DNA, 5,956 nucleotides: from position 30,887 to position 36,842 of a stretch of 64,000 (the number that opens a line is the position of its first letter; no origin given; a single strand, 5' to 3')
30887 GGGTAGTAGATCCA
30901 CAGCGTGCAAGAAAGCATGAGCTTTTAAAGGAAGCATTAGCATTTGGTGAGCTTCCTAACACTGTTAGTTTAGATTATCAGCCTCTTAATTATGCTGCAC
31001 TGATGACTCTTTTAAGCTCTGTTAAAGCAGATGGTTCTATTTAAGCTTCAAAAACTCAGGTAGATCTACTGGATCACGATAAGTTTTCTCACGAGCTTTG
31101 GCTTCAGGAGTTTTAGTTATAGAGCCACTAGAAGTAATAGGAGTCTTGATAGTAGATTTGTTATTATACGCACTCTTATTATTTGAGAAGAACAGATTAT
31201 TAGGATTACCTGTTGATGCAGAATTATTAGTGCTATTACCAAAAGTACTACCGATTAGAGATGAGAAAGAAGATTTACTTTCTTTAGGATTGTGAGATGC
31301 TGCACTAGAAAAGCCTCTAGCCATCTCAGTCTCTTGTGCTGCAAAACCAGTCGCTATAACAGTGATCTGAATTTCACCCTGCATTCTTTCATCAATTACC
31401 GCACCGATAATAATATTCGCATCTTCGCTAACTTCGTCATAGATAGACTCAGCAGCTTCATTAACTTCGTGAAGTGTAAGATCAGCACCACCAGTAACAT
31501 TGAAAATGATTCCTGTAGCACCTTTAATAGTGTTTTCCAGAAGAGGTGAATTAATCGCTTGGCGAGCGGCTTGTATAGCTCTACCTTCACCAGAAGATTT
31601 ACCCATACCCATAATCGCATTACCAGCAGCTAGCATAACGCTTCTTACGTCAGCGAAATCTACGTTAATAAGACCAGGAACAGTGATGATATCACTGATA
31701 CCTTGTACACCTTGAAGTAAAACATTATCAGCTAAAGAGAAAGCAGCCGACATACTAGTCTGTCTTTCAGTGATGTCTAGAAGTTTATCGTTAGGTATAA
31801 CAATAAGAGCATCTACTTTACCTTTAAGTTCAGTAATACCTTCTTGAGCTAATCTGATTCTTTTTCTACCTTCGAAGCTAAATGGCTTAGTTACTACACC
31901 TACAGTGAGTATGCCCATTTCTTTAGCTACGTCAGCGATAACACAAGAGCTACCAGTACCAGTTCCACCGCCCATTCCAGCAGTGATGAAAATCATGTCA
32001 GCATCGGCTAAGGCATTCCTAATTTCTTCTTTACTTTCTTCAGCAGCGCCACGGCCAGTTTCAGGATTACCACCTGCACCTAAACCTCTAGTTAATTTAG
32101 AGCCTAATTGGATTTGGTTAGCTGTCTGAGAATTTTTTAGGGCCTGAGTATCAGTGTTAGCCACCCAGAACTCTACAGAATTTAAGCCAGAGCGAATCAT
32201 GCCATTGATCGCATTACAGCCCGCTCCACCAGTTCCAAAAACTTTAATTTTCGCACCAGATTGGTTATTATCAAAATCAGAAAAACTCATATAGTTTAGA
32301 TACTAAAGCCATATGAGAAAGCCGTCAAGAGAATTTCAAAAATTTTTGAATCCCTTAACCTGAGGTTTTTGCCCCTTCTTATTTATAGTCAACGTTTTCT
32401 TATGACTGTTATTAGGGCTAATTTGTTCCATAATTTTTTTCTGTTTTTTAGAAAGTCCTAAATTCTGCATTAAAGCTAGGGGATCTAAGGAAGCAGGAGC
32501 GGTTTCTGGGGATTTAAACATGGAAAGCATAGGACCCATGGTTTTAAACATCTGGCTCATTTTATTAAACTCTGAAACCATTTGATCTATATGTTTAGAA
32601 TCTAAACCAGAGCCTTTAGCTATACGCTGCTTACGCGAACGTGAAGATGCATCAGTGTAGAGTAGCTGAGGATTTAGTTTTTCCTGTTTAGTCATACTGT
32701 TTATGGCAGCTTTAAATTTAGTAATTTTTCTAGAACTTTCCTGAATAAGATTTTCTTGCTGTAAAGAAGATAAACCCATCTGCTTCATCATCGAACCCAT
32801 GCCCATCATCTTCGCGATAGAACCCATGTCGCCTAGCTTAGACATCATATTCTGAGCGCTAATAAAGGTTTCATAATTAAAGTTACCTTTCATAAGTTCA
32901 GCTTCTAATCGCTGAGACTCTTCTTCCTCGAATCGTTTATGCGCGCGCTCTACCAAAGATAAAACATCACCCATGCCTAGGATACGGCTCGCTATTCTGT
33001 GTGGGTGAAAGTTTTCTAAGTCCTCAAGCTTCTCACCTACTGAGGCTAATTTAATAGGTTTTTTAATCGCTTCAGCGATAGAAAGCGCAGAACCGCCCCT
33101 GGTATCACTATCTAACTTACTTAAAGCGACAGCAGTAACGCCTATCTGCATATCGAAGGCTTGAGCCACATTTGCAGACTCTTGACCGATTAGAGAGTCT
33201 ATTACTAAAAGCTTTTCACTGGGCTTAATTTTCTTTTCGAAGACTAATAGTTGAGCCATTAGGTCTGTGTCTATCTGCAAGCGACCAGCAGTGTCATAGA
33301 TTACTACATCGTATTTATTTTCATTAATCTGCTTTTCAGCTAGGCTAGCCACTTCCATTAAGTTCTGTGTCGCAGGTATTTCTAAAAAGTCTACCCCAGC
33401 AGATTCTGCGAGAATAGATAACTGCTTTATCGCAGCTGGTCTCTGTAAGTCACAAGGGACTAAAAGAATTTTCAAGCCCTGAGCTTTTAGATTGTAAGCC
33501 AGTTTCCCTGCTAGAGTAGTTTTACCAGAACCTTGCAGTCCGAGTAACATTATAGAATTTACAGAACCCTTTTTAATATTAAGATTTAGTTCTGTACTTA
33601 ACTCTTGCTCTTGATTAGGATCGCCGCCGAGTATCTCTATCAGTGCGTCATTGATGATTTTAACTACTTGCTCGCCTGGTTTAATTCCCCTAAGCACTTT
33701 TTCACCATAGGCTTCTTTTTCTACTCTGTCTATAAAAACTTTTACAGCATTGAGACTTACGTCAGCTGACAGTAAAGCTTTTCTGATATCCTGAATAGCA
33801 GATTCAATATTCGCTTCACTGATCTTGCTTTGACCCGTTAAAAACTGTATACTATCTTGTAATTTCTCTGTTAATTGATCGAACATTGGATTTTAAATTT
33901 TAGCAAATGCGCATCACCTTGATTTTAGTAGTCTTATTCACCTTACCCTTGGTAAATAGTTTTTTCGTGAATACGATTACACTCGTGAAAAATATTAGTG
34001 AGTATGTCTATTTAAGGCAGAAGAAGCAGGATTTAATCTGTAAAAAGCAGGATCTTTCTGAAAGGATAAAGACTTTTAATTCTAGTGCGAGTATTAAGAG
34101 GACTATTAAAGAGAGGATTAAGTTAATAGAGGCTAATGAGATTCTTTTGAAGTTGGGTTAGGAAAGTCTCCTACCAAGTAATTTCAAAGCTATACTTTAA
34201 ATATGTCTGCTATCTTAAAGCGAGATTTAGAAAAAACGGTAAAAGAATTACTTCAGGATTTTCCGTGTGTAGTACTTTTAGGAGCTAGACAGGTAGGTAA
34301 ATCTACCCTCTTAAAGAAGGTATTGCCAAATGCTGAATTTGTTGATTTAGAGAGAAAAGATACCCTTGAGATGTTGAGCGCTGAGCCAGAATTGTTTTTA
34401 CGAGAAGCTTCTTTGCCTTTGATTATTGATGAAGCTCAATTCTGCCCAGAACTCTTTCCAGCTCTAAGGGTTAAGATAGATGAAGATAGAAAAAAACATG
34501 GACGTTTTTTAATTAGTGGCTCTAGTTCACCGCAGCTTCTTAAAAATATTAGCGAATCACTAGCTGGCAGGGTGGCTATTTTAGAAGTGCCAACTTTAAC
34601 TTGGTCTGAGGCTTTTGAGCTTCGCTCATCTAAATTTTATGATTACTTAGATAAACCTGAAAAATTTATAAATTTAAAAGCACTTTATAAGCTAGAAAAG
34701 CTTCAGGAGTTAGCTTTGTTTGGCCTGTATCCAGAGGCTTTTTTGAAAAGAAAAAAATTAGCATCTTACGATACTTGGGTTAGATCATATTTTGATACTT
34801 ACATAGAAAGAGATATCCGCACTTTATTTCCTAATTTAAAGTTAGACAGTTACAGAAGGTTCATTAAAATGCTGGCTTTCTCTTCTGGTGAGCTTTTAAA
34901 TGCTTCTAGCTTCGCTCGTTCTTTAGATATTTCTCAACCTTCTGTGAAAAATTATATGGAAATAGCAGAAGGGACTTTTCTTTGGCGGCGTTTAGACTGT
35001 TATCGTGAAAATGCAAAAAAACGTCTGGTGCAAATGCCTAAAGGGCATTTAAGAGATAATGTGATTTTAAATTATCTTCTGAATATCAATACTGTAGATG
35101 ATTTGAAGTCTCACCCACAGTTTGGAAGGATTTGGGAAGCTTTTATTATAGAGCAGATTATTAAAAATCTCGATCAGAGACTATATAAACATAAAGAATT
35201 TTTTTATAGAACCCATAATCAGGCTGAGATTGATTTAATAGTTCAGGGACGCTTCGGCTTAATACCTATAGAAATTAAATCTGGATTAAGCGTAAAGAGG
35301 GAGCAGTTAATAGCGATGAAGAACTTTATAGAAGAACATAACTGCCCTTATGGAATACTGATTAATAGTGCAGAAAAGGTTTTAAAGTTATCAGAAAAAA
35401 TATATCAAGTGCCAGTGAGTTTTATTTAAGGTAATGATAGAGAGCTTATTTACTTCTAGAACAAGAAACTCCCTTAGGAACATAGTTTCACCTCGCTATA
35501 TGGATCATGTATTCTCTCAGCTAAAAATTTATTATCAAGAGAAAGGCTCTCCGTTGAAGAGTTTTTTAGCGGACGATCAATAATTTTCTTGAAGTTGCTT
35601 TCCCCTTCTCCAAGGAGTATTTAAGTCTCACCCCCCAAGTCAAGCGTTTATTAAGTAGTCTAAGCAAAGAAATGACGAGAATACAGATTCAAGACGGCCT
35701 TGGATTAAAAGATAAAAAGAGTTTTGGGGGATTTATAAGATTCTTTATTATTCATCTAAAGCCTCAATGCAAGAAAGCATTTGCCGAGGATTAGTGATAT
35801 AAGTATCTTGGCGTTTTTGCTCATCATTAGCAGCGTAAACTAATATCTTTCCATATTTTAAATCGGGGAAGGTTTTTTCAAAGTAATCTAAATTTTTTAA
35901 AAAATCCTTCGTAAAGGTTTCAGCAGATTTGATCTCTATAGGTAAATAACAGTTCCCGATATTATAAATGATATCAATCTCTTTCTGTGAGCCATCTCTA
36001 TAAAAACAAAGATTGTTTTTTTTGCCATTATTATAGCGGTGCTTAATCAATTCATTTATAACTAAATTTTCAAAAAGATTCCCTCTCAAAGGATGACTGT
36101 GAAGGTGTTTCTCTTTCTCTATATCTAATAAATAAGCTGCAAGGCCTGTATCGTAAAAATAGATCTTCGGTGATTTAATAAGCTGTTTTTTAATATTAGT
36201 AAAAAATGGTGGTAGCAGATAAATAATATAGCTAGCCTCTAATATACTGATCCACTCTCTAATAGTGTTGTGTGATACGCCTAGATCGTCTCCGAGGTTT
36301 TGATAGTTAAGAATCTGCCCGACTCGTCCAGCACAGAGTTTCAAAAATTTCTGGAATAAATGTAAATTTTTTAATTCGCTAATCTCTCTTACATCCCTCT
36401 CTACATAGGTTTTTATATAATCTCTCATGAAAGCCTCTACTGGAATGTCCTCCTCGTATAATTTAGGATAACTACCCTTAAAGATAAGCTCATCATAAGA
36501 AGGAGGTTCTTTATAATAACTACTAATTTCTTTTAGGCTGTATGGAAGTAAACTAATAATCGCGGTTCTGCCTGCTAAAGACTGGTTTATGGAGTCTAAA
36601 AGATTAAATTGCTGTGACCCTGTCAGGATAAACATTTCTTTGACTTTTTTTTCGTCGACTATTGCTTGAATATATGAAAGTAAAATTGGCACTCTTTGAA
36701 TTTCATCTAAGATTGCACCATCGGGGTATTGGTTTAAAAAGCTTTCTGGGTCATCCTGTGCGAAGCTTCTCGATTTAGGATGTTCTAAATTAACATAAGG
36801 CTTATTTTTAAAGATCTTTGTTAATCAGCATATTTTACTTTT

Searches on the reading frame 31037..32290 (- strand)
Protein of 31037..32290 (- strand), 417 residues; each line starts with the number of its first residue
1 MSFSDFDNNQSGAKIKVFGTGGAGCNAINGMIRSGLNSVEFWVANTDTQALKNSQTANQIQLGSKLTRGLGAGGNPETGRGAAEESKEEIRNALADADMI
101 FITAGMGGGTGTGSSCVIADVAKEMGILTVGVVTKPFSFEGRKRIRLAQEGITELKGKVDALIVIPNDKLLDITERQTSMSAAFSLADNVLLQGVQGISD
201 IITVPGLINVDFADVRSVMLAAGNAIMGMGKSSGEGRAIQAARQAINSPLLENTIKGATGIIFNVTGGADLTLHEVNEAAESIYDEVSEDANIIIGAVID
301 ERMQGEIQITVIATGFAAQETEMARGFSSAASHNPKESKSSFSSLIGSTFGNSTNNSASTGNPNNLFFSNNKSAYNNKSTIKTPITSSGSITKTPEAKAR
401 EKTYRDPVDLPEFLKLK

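Call 41: search_protein_families(library=pfam, proteins=[window:31037-32290:-], max_evalue=0.01)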
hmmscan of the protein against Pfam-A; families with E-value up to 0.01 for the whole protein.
window:31037-32290:- (417 aa): 2 families
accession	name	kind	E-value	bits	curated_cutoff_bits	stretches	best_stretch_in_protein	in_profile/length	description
PF00091.31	Tubulin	-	5e-50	170.9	33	1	14-174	1-189/190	Tubulin/FtsZ family, GTPase domain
PF12327.13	FtsZ_C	-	2.4e-35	121.1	27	1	223-316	1-94/95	FtsZ family, C-terminal domain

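Call 42: search_protein_families(library=padloc, proteins=[window:31037-32290:-], max_evalue=0.001)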
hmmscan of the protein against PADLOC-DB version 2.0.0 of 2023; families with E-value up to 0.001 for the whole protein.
window:31037-32290:- (417 aa): 0 families

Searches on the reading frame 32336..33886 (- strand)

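Call 41: search_protein_families(library=pfam, proteins=[window:32336-33886:-], max_evalue=0.01)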
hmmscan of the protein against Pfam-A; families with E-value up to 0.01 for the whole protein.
window:32336-33886:- (516 aa): 17 families
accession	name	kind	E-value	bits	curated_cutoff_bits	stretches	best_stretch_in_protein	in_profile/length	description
PF00448.28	SRP54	-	3.6e-64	216.5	22.7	1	110-304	2-196/196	SRP54-type protein, GTPase domain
PF02881.24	SRP54_N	-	7e-18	65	22.4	1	5-82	1-75/75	SRP54-type protein, helical bundle domain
PF02978.25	SRP_SPB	-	1e-16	61.5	27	1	335-447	1-91/91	Signal peptide binding domain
PF13614.12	AAA_31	-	3.5e-07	30.8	27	1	119-180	12-63/177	AAA domain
PF01656.29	CbiA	-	9.7e-07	29.2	25.4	1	119-261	9-54/125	CobQ/CobB/MinD/ParA nucleotide binding domain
PF13191.12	AAA_16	-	0.00013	23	32.6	1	99-156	15-64/167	AAA ATPase domain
PF06745.19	ATPase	-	0.00076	19.4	26.6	1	110-235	20-131/231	KaiC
PF00005.33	ABC_tran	-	0.0011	20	25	0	99-156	3-61/137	ABC transporter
PF20720.3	nSTAND3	-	0.0013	18.9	27.2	1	110-145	18-52/155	Novel STAND NTPase 3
PF08433.16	KTI12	-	0.0013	18.7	22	0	397-496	91-193/271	Chromatin associated protein KTI12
PF25199.1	nSTAND_NTPase5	-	0.0016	18.7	34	1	93-168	25-100/145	Novel STAND NTPase 5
PF13671.12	AAA_33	-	0.0038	18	27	0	112-138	2-28/143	AAA domain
PF03205.20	MobB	-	0.0039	17.5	26.6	1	112-143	2-33/133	Molybdopterin guanine dinucleotide synthesis protein B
PF01583.26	APS_kinase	-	0.004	17.6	21.1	0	112-158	5-51/152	Adenylylsulphate kinase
PF05729.18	NACHT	-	0.0055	17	26.7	0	112-138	3-29/167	NACHT domain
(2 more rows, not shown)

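Call 42: search_protein_families(library=padloc, proteins=[window:32336-33886:-], max_evalue=0.001)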
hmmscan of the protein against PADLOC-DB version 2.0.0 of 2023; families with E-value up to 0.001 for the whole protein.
window:32336-33886:- (516 aa): 2 families
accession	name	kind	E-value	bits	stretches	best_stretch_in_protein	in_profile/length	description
PDLC04140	mad8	-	1.6e-05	22.6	1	86-183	6-86/314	mads_8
PDLC02911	VakA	-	0.00058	18.5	0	111-136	4-29/163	-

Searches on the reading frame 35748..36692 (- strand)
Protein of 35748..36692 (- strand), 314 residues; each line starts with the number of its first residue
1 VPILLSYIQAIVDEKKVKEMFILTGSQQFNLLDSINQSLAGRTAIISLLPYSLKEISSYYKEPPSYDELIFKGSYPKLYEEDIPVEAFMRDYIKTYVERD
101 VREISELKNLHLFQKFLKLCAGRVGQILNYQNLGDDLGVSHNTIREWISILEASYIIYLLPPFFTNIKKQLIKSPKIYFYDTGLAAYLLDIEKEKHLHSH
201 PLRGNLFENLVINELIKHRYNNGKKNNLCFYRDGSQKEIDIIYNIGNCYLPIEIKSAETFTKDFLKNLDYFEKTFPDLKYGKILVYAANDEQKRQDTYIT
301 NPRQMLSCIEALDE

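Call 8: search_protein_families(library=ncbifam, proteins=[window:35748-36692:-], max_evalue=0.001)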
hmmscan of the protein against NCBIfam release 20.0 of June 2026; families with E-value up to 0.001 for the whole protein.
window:35748-36692:- (314 aa): 0 families

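Call 41: search_protein_families(library=pfam, proteins=[window:35748-36692:-], max_evalue=0.01)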
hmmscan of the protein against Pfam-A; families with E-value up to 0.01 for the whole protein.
window:35748-36692:- (314 aa): 2 families
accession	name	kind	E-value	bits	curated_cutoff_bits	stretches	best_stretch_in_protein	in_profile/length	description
PF13635.12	DUF4143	-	3.6e-53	180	28.1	1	98-256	1-159/160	Domain of unknown function (DUF4143)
PF13173.12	AAA_14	-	5.1e-08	33.4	27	1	4-56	77-128/129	AAA domain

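Call 42: search_protein_families(library=padloc, proteins=[window:35748-36692:-], max_evalue=0.001)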
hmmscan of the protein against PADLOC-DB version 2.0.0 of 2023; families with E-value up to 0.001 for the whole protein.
window:35748-36692:- (314 aa): 6 families
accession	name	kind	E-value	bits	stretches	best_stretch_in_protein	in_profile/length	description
PDLC04790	PDC-S01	-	9.3e-73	243.3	2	65-306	173-417/422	-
PDLC04789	PDC-S01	-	1.3e-51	173.8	1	7-279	91-360/375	-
PDLC04787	PDC-S01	-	1.7e-30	104.2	1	19-275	120-379/412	-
PDLC04791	PDC-S01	-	7.8e-27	91.9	1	18-279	112-371/395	-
PDLC04788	PDC-S01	-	3.9e-18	63.6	1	88-273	208-396/448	-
PDLC04786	PDC-S01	-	8e-13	45.9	1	172-268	303-398/439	-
